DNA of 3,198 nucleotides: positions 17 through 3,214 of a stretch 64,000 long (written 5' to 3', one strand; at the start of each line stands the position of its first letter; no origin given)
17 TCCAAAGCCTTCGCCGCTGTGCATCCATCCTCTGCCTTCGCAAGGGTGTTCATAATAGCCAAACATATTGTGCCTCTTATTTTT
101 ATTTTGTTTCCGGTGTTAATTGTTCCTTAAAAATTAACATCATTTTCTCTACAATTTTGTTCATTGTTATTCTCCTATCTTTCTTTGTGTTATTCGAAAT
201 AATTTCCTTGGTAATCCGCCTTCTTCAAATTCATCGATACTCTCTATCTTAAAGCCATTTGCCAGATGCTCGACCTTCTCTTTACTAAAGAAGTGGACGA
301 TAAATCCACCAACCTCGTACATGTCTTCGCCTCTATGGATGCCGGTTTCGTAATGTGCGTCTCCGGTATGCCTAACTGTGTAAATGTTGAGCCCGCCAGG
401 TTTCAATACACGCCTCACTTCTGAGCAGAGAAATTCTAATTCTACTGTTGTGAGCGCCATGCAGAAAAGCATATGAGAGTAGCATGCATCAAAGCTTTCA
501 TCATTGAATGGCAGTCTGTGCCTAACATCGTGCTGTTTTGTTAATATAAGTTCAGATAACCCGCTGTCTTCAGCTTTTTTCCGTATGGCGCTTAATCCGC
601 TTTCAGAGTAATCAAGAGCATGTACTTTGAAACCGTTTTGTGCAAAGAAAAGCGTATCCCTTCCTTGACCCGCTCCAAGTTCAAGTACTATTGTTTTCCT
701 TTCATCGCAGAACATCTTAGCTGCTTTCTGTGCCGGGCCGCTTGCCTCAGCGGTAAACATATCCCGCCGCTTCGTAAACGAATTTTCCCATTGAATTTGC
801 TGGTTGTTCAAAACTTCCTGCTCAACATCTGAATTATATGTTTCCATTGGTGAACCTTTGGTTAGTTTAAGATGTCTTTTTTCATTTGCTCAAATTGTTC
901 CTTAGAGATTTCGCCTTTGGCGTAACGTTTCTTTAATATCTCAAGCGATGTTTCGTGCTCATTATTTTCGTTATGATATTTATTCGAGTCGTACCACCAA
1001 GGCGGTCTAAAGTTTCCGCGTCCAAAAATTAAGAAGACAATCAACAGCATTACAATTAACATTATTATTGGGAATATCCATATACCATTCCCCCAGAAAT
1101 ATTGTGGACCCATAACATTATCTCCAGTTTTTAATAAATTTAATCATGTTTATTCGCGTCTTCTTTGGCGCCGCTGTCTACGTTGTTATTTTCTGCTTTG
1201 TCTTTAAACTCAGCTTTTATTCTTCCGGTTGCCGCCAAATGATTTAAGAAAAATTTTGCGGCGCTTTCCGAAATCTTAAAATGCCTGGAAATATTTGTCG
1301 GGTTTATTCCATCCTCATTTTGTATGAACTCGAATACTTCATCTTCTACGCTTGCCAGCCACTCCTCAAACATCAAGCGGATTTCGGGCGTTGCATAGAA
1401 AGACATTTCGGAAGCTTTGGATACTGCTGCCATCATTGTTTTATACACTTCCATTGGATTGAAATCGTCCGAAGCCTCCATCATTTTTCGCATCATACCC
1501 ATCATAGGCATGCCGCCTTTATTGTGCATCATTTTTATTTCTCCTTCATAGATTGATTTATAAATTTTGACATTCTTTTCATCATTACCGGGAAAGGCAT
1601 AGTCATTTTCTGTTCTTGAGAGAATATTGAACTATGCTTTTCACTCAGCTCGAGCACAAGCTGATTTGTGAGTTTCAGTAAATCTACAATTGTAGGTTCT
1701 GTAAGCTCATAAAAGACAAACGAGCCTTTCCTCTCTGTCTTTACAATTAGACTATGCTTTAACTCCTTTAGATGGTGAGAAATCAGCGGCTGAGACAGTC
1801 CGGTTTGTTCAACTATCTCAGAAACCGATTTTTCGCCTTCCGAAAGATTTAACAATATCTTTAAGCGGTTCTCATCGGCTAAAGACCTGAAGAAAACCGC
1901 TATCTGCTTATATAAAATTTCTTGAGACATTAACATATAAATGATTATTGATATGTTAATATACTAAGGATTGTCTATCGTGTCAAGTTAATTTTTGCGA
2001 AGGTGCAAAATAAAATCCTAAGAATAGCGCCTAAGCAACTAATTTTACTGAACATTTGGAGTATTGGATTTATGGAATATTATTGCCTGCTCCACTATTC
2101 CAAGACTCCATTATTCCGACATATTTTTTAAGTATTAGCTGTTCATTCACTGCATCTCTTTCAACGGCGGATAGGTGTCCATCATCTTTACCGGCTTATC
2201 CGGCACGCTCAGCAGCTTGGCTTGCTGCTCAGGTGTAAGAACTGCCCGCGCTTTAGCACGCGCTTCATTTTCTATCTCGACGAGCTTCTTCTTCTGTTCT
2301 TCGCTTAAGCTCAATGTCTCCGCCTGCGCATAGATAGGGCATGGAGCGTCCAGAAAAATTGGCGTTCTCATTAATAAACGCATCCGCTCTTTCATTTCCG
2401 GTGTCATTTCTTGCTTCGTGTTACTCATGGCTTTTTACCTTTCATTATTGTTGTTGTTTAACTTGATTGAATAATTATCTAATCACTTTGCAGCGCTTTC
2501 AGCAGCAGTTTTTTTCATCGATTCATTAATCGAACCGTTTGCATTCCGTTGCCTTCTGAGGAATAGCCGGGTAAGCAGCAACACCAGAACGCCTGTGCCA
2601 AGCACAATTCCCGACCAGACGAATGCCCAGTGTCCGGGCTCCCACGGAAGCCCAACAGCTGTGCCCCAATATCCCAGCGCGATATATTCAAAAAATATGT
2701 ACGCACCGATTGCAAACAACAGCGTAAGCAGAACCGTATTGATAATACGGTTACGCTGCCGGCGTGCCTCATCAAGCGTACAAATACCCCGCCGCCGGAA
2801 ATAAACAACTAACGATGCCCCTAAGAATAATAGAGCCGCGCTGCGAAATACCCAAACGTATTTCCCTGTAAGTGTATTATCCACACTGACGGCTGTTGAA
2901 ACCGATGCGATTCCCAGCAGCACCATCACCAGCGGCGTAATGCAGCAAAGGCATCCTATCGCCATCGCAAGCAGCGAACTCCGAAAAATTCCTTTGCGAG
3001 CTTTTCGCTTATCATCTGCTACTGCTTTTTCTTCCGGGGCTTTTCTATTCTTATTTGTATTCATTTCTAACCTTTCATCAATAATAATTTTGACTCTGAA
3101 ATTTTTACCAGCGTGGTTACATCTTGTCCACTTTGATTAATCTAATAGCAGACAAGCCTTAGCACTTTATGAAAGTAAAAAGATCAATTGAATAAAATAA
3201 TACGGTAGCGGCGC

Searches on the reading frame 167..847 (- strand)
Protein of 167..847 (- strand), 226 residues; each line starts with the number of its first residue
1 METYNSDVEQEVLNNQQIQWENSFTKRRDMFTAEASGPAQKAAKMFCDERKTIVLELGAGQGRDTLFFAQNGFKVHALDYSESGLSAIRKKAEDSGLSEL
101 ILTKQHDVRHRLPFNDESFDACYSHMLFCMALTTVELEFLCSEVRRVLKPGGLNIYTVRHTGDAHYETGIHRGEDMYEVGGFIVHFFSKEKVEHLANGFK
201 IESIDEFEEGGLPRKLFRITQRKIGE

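Call 27: search_protein_families(library=pfam, proteins=[window:167-847:-], max_evalue=0.001)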
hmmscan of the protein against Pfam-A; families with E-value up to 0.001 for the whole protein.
window:167-847:- (226 aa): 8 families
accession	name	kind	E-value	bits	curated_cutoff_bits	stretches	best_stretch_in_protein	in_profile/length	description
PF13649.12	Methyltransf_25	-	8.9e-19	68.4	27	1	54-152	1-97/97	Methyltransferase domain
PF08241.18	Methyltransf_11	-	1.4e-17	64.5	21.2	1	55-153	1-92/95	Methyltransferase domain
PF13847.12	Methyltransf_31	-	3.7e-12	46.6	27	1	50-155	3-108/145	Methyltransferase domain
PF03848.20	TehB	-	7e-10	39.1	20.4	1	19-156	4-132/193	Tellurite resistance protein TehB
PF08242.18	Methyltransf_12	-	9.6e-09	36.3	30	1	55-153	1-97/98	Methyltransferase domain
PF01209.24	Ubie_methyltran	-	3.7e-07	30.2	20.1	1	41-153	38-148/233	ubiE/COQ5 methyltransferase family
PF13489.12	Methyltransf_23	-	2.7e-05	24.4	27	1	48-197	20-155/164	Methyltransferase domain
PF05148.21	Methyltransf_8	-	0.00036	20.9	27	0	107-153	112-153/219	Hypothetical methyltransferase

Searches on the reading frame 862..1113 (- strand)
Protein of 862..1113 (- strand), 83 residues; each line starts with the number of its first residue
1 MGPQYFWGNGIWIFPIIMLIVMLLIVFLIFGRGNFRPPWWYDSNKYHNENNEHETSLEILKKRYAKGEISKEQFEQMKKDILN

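Call 62: search_protein_families(library=pfam, proteins=[window:862-1113:-], max_evalue=0.01)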
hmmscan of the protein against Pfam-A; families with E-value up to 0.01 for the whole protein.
window:862-1113:- (83 aa): 3 families
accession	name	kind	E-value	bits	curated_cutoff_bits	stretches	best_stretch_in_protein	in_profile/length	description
PF09851.14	SHOCT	-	3.3e-11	43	27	1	56-82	2-28/28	Short C-terminal domain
PF05120.17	GvpG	-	0.0029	18.2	30.6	1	56-82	36-62/67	Gas vesicle protein G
PF07672.19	MFS_Mycoplasma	-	0.0064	16.4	24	1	15-64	73-121/297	Mycoplasma MFS transporter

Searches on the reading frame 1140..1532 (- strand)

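Call 62: search_protein_families(library=pfam, proteins=[window:1140-1532:-], max_evalue=0.01)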
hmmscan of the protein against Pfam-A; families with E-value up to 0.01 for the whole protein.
window:1140-1532:- (130 aa): 1 family
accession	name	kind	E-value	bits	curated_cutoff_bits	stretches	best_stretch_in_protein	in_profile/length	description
PF09012.17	FeoC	-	0.00027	21.5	21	1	65-110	4-49/69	FeoC like transcriptional regulator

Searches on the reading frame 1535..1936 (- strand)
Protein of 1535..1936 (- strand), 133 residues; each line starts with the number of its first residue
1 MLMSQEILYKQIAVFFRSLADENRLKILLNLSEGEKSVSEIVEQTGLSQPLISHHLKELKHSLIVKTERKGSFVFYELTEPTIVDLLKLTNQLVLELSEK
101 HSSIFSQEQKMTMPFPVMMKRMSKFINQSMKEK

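Call 62: search_protein_families(library=pfam, proteins=[window:1535-1936:-], max_evalue=0.01)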
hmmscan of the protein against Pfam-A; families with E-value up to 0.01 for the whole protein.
window:1535-1936:- (133 aa): 8 families
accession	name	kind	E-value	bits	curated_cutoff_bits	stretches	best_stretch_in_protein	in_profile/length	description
PF01022.26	HTH_5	-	8.9e-15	54.7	22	1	21-62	1-42/47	Bacterial regulatory protein, arsR family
PF12840.13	HTH_20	-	1.5e-08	34.9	27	1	19-67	1-50/51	Helix-turn-helix domain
PF24034.1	DUF7343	-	7.9e-05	22.9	27.6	1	19-71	2-54/62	Domain of unknown function (DUF7343)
PF13412.12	HTH_24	-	8.4e-05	22.5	21.9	1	21-59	2-41/48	Winged helix-turn-helix DNA-binding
PF24038.1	DUF7347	-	0.00013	22.5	27.6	1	16-70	5-63/77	Domain of unknown function (DUF7347)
PF13551.12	HTH_29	-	0.00029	21.3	28.1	1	24-58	1-35/64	Winged helix-turn helix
PF01638.23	HxlR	-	0.00091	19.5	20.8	1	25-80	8-67/91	HxlR-like helix-turn-helix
PF12802.13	MarR_2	-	0.0013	19.3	27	1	27-60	10-45/61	MarR family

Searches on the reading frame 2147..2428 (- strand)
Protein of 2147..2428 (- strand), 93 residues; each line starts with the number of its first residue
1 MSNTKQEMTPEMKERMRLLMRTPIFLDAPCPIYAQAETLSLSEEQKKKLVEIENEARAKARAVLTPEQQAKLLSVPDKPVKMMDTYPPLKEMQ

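Call 62: search_protein_families(library=pfam, proteins=[window:2147-2428:-], max_evalue=0.01)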
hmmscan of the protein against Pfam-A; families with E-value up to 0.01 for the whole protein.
window:2147-2428:- (93 aa): 1 family
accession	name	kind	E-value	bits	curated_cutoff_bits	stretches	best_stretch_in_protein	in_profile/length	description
PF07813.17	LTXXQ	-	0.0012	20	24.3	0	35-62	9-36/100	LTXXQ motif family protein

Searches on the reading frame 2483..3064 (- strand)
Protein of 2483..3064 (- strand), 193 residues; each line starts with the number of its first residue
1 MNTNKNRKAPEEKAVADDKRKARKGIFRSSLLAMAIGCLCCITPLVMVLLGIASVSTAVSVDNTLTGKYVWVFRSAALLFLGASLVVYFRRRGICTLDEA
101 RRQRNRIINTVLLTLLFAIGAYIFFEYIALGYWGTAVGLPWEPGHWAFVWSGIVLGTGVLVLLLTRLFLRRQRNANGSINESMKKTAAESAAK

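Call 27: search_protein_families(library=pfam, proteins=[window:2483-3064:-], max_evalue=0.001)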
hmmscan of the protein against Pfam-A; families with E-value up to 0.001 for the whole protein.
window:2483-3064:- (193 aa): 1 family
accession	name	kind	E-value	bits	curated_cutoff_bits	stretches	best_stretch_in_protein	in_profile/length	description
PF02411.20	MerT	-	3.5e-05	24.2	32.9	1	21-125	6-112/116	MerT mercuric transport protein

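Call 29: search_protein_families(library=ncbifam, proteins=[window:2483-3064:-], max_evalue=0.00001)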
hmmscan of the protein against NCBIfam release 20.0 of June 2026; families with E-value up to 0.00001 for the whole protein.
window:2483-3064:- (193 aa): 0 families
